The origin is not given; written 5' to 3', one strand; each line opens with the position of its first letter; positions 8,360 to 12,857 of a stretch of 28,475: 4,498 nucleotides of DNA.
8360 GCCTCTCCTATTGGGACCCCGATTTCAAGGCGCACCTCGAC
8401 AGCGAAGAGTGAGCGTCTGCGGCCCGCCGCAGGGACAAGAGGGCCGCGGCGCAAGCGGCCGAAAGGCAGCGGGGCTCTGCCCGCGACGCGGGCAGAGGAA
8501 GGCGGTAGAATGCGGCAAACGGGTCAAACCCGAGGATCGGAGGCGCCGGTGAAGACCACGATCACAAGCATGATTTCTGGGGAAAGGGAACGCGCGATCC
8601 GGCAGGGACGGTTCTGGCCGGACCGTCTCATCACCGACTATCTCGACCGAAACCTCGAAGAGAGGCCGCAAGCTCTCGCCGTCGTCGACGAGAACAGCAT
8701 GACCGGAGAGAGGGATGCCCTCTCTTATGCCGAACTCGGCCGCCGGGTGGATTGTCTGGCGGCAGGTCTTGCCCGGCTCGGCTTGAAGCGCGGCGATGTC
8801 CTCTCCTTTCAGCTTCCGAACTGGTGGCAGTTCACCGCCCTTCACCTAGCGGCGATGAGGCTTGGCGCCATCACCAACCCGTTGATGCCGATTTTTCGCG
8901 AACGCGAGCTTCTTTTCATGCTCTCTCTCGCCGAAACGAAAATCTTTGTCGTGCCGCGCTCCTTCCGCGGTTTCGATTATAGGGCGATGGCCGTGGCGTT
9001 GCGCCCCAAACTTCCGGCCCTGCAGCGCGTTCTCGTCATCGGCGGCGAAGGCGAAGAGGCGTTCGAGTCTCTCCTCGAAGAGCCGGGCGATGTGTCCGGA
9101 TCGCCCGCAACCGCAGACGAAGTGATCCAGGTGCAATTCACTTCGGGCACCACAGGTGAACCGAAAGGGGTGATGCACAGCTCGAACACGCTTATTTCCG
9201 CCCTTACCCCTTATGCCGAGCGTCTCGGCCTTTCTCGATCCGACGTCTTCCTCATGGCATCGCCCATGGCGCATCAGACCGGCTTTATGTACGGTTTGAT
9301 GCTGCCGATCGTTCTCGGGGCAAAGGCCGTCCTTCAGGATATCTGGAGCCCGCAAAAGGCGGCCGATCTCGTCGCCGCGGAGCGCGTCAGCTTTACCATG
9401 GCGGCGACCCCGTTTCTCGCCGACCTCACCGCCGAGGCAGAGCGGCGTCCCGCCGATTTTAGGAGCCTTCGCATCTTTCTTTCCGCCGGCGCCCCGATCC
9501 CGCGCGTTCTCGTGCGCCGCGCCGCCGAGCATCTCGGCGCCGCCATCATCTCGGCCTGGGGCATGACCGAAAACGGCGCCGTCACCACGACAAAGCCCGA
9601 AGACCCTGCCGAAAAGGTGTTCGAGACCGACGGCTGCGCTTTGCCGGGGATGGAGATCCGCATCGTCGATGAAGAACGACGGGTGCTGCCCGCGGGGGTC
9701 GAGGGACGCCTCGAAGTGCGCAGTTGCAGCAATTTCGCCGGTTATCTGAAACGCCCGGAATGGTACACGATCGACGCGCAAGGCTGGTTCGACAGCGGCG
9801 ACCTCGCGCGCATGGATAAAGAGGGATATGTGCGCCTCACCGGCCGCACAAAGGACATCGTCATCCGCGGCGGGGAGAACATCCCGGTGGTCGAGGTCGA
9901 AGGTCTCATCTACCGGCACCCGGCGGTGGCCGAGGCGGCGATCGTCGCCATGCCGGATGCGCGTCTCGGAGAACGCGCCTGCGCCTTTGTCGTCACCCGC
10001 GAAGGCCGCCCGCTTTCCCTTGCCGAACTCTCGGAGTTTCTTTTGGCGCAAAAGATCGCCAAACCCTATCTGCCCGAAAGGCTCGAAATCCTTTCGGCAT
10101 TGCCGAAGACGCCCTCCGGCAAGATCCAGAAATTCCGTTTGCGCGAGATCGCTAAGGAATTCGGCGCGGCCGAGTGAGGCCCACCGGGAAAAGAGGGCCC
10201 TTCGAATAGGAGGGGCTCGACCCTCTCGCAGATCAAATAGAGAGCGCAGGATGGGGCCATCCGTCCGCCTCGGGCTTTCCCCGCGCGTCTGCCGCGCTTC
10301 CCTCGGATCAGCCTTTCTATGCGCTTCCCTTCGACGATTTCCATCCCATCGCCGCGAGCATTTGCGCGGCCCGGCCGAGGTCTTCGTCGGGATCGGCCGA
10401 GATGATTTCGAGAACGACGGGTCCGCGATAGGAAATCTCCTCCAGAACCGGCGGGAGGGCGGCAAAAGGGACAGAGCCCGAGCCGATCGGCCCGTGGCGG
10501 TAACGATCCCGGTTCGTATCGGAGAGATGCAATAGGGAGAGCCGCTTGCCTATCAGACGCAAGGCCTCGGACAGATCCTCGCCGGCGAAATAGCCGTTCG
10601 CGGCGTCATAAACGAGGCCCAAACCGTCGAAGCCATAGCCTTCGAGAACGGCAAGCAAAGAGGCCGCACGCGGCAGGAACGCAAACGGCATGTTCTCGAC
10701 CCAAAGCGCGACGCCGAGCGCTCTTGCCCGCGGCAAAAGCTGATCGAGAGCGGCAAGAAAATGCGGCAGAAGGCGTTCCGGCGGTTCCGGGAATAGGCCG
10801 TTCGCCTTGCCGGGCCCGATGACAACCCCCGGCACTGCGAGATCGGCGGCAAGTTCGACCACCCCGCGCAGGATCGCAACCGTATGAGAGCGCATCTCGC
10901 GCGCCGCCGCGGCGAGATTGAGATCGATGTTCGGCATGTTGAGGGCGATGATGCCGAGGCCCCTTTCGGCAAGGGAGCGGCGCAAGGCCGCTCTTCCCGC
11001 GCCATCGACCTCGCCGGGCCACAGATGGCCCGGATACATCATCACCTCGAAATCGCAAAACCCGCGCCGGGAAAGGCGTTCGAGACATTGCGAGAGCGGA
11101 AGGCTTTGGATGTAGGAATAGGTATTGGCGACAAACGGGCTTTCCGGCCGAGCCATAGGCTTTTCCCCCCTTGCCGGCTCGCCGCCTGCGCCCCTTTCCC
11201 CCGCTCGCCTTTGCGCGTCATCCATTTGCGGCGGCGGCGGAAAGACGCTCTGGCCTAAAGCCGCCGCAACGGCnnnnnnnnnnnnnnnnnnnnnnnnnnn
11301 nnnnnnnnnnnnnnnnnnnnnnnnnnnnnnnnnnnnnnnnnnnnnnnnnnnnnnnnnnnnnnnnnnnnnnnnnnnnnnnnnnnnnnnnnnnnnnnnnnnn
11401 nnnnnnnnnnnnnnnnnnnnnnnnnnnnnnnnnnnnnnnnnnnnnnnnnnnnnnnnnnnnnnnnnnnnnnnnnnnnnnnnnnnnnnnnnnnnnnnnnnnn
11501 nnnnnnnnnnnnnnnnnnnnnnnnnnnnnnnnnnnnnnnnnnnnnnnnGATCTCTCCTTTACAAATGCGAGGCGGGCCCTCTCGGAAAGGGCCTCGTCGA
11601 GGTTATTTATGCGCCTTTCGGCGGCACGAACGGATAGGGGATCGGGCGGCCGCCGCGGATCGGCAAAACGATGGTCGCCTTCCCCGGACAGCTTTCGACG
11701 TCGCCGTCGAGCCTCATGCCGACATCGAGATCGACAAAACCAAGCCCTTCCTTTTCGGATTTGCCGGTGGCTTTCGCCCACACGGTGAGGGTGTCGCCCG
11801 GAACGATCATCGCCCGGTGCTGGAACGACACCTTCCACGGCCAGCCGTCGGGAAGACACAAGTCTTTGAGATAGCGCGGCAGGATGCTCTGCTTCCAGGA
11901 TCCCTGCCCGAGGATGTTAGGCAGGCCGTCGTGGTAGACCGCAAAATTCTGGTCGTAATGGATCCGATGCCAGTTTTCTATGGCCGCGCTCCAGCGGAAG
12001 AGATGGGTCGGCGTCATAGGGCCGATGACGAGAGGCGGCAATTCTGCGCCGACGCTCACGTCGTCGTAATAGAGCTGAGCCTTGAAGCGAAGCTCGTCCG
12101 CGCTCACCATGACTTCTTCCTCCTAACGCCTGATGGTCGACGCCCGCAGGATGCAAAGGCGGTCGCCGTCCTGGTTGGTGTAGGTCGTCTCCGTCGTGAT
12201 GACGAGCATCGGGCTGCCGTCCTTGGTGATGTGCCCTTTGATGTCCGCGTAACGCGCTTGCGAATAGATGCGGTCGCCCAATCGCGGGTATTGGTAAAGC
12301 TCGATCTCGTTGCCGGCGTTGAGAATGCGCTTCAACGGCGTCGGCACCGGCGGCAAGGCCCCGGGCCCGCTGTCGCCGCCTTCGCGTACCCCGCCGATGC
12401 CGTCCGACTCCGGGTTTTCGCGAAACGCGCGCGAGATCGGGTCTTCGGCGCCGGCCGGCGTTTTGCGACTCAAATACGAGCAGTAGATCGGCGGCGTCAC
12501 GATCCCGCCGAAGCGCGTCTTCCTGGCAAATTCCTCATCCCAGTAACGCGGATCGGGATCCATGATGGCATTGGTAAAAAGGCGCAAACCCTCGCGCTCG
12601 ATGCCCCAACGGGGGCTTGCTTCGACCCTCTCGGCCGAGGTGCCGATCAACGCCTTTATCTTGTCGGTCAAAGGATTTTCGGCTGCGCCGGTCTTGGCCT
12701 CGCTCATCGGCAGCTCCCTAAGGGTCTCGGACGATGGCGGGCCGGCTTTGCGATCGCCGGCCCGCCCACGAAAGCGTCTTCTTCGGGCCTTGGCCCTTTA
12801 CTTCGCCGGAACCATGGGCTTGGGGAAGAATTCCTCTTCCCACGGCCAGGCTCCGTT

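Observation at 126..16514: Uncharacterised CoA-dependent catabolic system, probably for a substituted dicarboxylate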

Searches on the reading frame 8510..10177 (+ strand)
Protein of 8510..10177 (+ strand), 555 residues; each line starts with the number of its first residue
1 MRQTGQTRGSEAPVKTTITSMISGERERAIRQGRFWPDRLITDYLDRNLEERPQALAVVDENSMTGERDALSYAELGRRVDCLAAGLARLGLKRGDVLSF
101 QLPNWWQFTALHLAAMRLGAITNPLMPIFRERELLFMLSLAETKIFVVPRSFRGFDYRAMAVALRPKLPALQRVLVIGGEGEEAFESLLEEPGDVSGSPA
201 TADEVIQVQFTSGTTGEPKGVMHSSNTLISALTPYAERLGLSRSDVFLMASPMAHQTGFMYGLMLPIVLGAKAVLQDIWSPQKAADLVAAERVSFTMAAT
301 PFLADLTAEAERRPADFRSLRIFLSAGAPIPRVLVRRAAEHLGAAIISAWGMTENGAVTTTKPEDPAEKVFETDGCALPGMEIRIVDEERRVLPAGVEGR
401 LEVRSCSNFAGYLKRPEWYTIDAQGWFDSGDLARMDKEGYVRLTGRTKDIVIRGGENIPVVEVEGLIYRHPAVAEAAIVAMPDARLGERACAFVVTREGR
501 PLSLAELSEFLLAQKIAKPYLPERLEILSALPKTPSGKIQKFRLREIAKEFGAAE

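Call 3: search_protein_families(library=pfam, proteins=[window:8510-10177:+], max_evalue=0.001)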
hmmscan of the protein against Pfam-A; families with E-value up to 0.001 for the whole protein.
window:8510-10177:+ (555 aa): 2 families
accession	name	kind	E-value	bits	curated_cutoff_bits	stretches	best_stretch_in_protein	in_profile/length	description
PF00501.34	AMP-binding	-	3.7e-80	270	29.9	1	46-413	2-384/384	AMP-binding enzyme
PF13193.12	AMP-binding_C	-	4.2e-17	63.3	24.5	1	462-538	1-76/76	AMP-binding enzyme C-terminal domain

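Call 9: search_protein_families(library=ncbifam, proteins=[window:8510-10177:+], max_evalue=0.00001)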
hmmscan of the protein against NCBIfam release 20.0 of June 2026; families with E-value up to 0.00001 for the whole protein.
window:8510-10177:+ (555 aa): 106 families (the best 25 are shown)
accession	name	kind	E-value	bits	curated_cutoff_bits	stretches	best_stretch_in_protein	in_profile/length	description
TIGR03208.1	cyc_hxne_CoA_lg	equivalog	5e-222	738.4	792.3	1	25-546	8-538/538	cyclohexanecarboxylate-CoA ligase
NF004758.0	PRK06087.1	equivalog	3.9e-145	484.3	736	1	21-546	6-533/548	medium-chain fatty-acid--CoA ligase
NF004837.0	PRK06187.1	subfamily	2.7e-111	372.4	476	1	40-550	9-524/531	long-chain-fatty-acid--CoA ligase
TIGR02275.1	DHB_AMP_lig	equivalog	9.5e-93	311.2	723.55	1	25-545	9-526/526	(2,3-dihydroxybenzoyl)adenylate synthase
NF009233.0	PRK12583.1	subfamily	1.4e-88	297.7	832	1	39-549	18-551/558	fatty acid CoA ligase family protein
NF005801.1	PRK07656.1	equivalog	2.7e-84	283.6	657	1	59-545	15-500/500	FadD3 family acyl-CoA ligase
NF008192.1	PRK10946.1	equivalog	2.1e-82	277.1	783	1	25-549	10-530/534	(2,3-dihydroxybenzoyl)adenylate synthase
NF005714.0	PRK07529.1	subfamily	6.8e-75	252.6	632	1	44-548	35-576/640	acyl-CoA synthetase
NF006182.0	PRK08316.1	subfamily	8.4e-75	252.2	663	1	40-549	12-518/523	fatty acyl-CoA synthetase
NF006020.0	PRK08162.1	subfamily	2.5e-72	244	677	1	44-551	24-541/545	acyl-CoA synthetase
NF006181.0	PRK08314.1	subfamily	6.5e-72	242.5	705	2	184-549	185-555/563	long-chain-fatty-acid--CoA ligase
NF005702.0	PRK07514.1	subfamily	2.4e-71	240.6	558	1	65-549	24-501/506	malonyl-CoA synthase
NF005676.0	PRK07470.1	equivalog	9.2e-69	232.4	774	1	58-550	33-531/544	acyl-CoA synthetase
NF006572.0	PRK09088.1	equivalog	5.8e-66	223.1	696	1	51-547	13-486/491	acyl-CoA synthetase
NF005857.1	PRK07786.1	exception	6.9e-66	222.8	733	1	69-546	33-510/513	fatty-acid--CoA ligase FadD5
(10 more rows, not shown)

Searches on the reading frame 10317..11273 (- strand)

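Call 9: search_protein_families(library=ncbifam, proteins=[window:10317-11273:-], max_evalue=0.00001)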
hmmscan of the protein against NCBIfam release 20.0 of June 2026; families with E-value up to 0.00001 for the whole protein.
window:10317-11273:- (318 aa): 7 families
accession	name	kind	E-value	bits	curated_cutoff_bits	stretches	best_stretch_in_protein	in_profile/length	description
NF041099.2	keto_glucon_epim_IolO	equivalog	2e-09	37.2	300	1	118-293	78-249/269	5-keto-L-gluconate epimerase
NF009688.0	PRK13209.1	subfamily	3.5e-09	36.1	317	1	118-299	84-263/286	L-ribulose-5-phosphate 3-epimerase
TIGR00542.1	hxl6Piso_put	equivalog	3.9e-08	32.9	272.15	1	95-300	55-259/279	L-ribulose-5-phosphate 3-epimerase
NF041277.1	coba_remo_CbiR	equivalog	2.8e-07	30.3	105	1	113-293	66-237/249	cobamide remodeling phosphodiesterase CbiR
TIGR03234.1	OH-pyruv-isom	equivalog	7.1e-07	28.8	353.45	1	47-293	3-243/254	hydroxypyruvate isomerase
NF009689.0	PRK13210.1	subfamily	7.6e-07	28.6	200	1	94-297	55-263/286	L-ribulose-5-phosphate 3-epimerase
NF007360.0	PRK09856.1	equivalog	1.9e-06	27.6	305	1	116-293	73-251/276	fructoselysine 3-epimerase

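Call 73: search_protein_families(library=pfam, proteins=[window:10317-11273:-], max_evalue=0.01)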
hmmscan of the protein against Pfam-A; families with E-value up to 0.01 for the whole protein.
window:10317-11273:- (318 aa): 1 family
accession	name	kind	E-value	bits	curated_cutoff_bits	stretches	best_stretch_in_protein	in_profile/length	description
PF01261.30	AP_endonuc_2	-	2.7e-31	109.6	31.1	1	65-307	2-247/249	Xylose isomerase-like TIM barrel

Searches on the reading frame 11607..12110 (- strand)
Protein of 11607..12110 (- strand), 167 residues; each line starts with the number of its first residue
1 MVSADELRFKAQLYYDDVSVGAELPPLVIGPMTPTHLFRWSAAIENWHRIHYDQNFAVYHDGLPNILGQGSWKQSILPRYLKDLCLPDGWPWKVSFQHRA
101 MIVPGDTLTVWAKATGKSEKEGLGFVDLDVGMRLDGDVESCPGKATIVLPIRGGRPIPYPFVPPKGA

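Call 4: search_protein_families(library=pfam, proteins=[window:11607-12110:-], max_evalue=0.001)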
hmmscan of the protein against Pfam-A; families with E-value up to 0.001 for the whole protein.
window:11607-12110:- (167 aa): 0 families

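Call 10: search_protein_families(library=ncbifam, proteins=[window:11607-12110:-], max_evalue=0.001)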
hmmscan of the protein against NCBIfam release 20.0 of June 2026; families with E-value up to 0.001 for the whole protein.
window:11607-12110:- (167 aa): 0 families

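Call 25: search_solved_structures(query=window:11607-12110:-, max_evalue=1, show_alignments=2)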
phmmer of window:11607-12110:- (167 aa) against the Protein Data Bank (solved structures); distinct sequences matched with E-value up to 1: 5.
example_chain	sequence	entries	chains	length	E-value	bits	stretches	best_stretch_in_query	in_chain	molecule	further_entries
8huc_A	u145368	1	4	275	0.0051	19.8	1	33-71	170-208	MaoC_dehydrat_N domain-containing protein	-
8khg_A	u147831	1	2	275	0.0053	19.8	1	33-71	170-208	Itaconyl-CoA hydratase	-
5w7g_B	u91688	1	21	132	0.079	16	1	4-82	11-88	ORF132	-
4lx4_A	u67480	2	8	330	0.39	13.7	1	4-90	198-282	Endoglucanase(Endo-1,4-beta-glucanase)protein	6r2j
4v12_A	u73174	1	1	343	0.46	13.4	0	8-72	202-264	MAOC LIKE DOMAIN PROTEIN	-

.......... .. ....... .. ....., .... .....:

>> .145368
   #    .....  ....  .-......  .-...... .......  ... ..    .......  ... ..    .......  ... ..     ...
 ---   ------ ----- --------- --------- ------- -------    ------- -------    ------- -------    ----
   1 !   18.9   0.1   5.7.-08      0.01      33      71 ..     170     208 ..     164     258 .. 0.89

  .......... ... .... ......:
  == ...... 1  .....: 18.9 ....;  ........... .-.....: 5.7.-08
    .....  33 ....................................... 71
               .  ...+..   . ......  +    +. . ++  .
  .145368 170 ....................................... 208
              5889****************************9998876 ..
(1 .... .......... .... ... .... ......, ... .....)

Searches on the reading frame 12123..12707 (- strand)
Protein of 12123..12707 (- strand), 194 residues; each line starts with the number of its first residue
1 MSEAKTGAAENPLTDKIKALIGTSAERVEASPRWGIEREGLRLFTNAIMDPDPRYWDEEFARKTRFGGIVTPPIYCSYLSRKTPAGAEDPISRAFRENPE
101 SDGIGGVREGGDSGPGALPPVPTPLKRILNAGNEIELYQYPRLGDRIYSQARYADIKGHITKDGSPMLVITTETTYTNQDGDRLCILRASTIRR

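Call 4: search_protein_families(library=pfam, proteins=[window:12123-12707:-], max_evalue=0.001)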
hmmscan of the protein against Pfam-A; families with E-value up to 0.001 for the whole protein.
window:12123-12707:- (194 aa): 1 family
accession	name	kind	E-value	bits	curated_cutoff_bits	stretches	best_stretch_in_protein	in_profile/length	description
PF13452.11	FAS1_DH_region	-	4e-18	66.3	22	1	35-185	13-130/132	FAS1-like, dehydratase domain region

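Call 10: search_protein_families(library=ncbifam, proteins=[window:12123-12707:-], max_evalue=0.001)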
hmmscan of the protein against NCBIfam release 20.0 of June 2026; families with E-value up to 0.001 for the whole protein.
window:12123-12707:- (194 aa): 2 families
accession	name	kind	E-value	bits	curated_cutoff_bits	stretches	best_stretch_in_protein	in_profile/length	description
NF040624.1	HadA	equivalog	1.6e-06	28.5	180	1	34-80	11-57/144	(3R)-hydroxyacyl-ACP dehydratase subunit HadA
NF040620.1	fused_HadA_HadB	exception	7.1e-05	22.4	350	1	33-79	10-56/329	fused (3R)-hydroxyacyl-ACP dehydratase subunits HadA/HadB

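Call 26: search_solved_structures(query=window:12123-12707:-, max_evalue=1, show_alignments=1)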
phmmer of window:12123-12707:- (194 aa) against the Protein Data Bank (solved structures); distinct sequences matched with E-value up to 1: 6.
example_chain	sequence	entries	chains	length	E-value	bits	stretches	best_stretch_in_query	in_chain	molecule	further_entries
5i7n_A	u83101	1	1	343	0.008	19.3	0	35-77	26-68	MaoC-like dehydratase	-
3exz_A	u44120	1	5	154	0.033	17.3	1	31-72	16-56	MaoC-like dehydratase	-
4rlj_A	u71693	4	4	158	0.042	17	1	33-82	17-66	(3R)-hydroxyacyl-ACP dehydratase subunit HadA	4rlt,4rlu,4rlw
7svt_A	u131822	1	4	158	0.042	17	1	33-82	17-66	HadA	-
8y21_C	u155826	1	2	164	0.048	16.8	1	33-82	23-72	(3R)-hydroxyacyl-ACP dehydratase subunit HadA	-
2b3m_A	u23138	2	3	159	0.14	15.2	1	49-75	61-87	hypothetical protein AF1124 | putative dehydratase AF1124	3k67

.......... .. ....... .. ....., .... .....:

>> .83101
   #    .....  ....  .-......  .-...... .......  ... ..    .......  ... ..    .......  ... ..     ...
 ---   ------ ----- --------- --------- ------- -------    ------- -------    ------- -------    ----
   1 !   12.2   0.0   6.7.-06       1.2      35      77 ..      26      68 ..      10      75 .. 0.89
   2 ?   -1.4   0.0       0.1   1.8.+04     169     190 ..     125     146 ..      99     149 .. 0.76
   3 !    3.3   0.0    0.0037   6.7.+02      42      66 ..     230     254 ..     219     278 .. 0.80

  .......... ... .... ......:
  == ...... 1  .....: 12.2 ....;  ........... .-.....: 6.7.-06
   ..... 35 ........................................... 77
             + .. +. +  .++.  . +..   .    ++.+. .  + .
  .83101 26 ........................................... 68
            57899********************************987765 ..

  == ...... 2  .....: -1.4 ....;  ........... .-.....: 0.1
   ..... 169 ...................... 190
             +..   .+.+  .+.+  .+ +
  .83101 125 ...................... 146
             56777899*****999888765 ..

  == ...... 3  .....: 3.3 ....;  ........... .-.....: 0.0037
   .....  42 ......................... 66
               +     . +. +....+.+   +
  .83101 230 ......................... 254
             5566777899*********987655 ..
